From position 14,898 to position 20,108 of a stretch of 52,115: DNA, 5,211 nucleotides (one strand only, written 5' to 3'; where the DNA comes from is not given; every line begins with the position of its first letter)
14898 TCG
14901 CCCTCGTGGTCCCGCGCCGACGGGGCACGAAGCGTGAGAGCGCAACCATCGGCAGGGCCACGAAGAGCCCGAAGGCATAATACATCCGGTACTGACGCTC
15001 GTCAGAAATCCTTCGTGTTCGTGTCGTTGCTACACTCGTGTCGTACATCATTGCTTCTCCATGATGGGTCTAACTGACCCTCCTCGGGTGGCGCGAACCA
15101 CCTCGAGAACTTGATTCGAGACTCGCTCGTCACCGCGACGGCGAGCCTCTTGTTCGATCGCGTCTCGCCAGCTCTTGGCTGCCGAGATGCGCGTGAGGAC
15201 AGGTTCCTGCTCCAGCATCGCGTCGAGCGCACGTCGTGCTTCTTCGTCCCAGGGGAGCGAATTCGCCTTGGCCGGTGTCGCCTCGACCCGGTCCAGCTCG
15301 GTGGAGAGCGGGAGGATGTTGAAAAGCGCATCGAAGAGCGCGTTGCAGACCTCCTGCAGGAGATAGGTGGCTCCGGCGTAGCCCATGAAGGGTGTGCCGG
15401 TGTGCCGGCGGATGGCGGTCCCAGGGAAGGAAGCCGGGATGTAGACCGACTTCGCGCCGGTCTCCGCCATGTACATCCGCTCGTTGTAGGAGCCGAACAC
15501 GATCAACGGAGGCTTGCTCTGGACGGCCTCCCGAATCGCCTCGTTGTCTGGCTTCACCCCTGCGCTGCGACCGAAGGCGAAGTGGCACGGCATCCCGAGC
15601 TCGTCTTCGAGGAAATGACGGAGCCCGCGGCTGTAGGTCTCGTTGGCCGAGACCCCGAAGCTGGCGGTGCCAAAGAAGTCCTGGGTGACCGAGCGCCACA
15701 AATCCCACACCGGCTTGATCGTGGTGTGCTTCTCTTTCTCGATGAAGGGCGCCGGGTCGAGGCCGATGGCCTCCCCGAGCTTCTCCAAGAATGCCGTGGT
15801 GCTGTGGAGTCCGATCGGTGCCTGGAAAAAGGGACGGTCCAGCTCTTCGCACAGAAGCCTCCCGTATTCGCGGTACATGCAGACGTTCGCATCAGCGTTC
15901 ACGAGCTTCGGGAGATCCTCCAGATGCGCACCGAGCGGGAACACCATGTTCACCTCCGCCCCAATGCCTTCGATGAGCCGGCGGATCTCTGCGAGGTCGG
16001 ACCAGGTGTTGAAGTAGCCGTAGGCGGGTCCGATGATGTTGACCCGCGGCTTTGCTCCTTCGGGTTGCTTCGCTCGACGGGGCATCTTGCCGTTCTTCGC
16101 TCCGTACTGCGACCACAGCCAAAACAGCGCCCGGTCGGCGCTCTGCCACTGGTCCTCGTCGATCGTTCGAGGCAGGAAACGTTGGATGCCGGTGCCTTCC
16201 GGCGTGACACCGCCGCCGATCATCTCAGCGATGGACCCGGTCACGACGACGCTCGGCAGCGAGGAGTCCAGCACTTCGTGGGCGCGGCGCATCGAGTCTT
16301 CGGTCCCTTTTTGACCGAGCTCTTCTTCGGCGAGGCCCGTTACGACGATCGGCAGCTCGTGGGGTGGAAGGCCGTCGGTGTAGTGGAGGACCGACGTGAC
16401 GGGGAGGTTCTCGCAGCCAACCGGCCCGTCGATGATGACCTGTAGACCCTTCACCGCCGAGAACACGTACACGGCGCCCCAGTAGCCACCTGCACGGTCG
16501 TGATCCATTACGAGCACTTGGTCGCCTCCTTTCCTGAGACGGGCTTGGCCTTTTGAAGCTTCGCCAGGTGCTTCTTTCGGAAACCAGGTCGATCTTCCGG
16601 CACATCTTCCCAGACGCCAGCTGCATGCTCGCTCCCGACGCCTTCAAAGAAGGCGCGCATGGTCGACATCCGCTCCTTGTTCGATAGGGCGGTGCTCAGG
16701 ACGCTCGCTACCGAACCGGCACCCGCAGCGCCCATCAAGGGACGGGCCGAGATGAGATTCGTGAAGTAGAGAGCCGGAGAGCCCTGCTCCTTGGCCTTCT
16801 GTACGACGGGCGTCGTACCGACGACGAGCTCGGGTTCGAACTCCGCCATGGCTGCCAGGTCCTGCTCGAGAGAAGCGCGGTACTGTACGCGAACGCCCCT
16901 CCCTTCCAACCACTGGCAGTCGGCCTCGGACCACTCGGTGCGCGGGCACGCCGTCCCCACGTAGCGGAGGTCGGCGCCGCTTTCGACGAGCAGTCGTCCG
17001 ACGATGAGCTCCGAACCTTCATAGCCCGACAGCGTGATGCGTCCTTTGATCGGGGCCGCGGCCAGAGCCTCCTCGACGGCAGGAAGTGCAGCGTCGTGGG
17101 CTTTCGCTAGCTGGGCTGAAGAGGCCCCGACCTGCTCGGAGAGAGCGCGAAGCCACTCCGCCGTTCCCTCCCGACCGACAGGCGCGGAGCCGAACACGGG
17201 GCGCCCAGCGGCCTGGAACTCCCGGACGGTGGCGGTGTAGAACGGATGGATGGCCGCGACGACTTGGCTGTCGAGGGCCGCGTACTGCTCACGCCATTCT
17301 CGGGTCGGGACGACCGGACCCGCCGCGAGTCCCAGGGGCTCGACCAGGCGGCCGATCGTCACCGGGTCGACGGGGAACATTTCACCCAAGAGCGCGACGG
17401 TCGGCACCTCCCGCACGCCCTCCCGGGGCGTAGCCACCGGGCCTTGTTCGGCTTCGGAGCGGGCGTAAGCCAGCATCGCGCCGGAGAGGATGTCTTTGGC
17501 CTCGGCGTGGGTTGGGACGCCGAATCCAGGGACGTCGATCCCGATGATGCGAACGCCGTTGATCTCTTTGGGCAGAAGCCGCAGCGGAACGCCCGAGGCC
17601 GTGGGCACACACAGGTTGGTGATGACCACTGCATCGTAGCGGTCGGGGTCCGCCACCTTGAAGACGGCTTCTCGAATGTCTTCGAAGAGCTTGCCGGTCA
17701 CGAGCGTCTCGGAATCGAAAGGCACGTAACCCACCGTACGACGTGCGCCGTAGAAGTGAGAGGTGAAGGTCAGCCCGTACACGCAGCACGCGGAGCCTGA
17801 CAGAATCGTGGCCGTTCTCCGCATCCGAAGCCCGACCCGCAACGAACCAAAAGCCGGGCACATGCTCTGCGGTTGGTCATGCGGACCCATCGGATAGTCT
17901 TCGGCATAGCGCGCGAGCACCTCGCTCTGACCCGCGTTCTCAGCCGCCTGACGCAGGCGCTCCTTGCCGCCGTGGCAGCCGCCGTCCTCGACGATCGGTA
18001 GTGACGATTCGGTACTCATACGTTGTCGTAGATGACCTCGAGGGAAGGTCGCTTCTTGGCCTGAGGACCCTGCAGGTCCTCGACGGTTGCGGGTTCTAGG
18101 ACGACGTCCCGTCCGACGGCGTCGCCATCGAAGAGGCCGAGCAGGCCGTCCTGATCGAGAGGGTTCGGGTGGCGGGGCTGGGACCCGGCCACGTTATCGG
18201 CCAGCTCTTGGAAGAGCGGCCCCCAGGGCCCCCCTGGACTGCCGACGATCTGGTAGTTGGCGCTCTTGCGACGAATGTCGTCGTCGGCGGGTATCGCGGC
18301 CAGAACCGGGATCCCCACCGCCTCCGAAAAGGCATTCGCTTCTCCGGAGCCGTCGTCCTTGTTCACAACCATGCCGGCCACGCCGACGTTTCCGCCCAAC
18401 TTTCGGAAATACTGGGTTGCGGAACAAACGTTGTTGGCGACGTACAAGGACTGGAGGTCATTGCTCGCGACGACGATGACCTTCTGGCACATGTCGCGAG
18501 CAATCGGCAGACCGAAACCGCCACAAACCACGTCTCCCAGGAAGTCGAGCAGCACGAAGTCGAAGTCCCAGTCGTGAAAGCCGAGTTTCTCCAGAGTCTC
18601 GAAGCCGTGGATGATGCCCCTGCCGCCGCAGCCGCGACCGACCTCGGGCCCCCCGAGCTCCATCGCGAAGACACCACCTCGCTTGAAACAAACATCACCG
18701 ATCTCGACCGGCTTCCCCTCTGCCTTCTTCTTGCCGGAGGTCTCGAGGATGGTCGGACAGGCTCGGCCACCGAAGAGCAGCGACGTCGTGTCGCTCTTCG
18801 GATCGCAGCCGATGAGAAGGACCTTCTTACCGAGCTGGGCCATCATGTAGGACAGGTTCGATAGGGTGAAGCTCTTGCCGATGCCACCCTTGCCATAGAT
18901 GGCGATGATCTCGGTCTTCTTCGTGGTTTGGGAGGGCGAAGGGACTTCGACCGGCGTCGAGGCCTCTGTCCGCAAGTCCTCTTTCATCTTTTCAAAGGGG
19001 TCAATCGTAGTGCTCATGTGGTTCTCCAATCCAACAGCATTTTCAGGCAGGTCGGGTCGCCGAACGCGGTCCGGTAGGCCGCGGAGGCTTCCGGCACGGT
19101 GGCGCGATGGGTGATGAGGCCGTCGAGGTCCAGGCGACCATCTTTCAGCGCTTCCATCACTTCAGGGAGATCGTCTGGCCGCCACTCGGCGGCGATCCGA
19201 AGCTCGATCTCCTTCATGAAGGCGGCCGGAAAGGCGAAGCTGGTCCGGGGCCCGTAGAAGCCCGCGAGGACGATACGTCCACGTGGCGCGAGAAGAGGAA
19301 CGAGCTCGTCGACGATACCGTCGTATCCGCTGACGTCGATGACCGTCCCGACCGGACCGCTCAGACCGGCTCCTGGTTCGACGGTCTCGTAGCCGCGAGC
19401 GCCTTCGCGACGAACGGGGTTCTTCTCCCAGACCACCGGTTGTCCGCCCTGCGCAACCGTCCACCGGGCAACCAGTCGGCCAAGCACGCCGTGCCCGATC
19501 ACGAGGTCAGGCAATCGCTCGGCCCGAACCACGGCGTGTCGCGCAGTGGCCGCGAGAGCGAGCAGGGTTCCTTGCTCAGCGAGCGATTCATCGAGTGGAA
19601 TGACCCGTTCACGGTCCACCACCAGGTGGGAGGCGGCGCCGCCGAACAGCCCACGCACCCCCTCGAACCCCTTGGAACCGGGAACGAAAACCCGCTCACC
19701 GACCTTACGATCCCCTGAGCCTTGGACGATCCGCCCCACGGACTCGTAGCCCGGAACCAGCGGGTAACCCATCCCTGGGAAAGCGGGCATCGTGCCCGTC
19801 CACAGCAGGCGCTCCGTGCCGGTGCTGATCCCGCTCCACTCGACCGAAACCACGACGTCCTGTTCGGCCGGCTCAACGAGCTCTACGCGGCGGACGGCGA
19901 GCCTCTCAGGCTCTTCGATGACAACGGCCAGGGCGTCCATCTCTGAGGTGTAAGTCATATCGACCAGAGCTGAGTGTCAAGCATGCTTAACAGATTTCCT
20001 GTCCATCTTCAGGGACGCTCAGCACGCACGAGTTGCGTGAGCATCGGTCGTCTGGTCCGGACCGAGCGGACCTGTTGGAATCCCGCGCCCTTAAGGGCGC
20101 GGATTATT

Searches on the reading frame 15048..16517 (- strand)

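Call 11: search_protein_families(library=pfam, proteins=[window:15048-16517:-], max_evalue=0.001)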
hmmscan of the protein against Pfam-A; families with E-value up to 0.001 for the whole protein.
window:15048-16517:- (489 aa): 2 families
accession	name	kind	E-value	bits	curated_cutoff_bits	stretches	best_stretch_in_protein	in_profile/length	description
PF00148.24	Oxidored_nitro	-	4.5e-40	138.2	28.6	1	12-394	3-398/399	Nitrogenase component 1 type Oxidoreductase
PF08369.16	PCP_red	-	1.3e-06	28.8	32.5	1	423-472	1-42/45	Proto-chlorophyllide reductase 57 kD subunit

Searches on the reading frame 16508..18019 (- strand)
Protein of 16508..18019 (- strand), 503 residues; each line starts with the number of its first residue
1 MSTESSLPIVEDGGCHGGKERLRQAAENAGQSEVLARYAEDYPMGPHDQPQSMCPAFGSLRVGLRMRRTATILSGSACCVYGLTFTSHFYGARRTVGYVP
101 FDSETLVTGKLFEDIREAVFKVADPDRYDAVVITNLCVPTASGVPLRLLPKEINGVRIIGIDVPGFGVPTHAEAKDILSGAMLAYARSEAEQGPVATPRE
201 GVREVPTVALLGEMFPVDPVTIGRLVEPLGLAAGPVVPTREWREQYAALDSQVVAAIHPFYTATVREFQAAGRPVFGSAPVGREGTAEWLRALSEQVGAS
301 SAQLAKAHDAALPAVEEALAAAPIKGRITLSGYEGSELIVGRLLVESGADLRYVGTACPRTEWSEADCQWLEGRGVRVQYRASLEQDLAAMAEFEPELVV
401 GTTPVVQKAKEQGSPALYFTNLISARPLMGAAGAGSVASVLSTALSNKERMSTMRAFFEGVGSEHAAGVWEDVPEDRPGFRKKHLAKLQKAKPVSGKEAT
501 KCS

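Call 11: search_protein_families(library=pfam, proteins=[window:16508-18019:-], max_evalue=0.001)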
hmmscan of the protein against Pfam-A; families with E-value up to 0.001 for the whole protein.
window:16508-18019:- (503 aa): 1 family
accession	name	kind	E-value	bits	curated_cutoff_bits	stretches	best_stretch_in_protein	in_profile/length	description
PF00148.24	Oxidored_nitro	-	1.5e-47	162.8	28.6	1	54-445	1-398/399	Nitrogenase component 1 type Oxidoreductase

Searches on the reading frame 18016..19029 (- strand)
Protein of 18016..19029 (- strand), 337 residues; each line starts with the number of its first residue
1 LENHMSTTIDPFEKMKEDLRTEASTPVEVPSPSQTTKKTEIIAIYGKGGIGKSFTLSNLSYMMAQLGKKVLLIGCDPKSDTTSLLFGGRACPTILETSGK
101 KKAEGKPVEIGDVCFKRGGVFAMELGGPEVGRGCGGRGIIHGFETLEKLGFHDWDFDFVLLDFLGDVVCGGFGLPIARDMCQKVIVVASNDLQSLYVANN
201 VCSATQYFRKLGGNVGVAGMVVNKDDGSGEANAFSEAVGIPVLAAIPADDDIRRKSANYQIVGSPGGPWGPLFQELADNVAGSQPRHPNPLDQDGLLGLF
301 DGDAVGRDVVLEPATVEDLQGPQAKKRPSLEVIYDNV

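Call 11: search_protein_families(library=pfam, proteins=[window:18016-19029:-], max_evalue=0.001)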
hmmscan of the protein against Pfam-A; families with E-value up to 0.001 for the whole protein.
window:18016-19029:- (337 aa): 7 families
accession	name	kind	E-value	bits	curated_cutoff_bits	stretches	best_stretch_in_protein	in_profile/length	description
PF00142.24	Fer4_NifH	-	4.7e-95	318.6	25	1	41-301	2-266/271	4Fe-4S iron sulfur cluster binding proteins, NifH/frxC family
PF01656.29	CbiA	-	2.1e-14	54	25.4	1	41-258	1-121/125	CobQ/CobB/MinD/ParA nucleotide binding domain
PF13614.12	AAA_31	-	4.4e-09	37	27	1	40-83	2-46/177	AAA domain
PF10609.15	ParA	-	1e-07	32.1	27.1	1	40-279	5-244/246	NUBPL iron-transfer P-loop NTPase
PF13500.12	AAA_26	-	4.1e-06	27.2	27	1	176-254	123-196/198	AAA domain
PF02374.21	ArsA_ATPase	-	1.8e-05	24.6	24.3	1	40-78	2-40/305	Anion-transporting ATPase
PF03308.22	MeaB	-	0.00029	20.4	23.1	1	35-82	29-76/273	Methylmalonyl Co-A mutase-associated GTPase MeaB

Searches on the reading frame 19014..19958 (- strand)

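Call 11: search_protein_families(library=pfam, proteins=[window:19014-19958:-], max_evalue=0.001)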
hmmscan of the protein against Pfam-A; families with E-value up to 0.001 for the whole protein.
window:19014-19958:- (314 aa): 2 families
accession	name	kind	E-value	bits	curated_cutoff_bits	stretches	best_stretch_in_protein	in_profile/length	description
PF08240.17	ADH_N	-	1.1e-07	32.4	23.5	1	32-123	2-103/104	Alcohol dehydrogenase GroES-like domain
PF00107.32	ADH_zinc_N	-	6.5e-05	23.3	31.8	1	202-272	58-128/129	Zinc-binding dehydrogenase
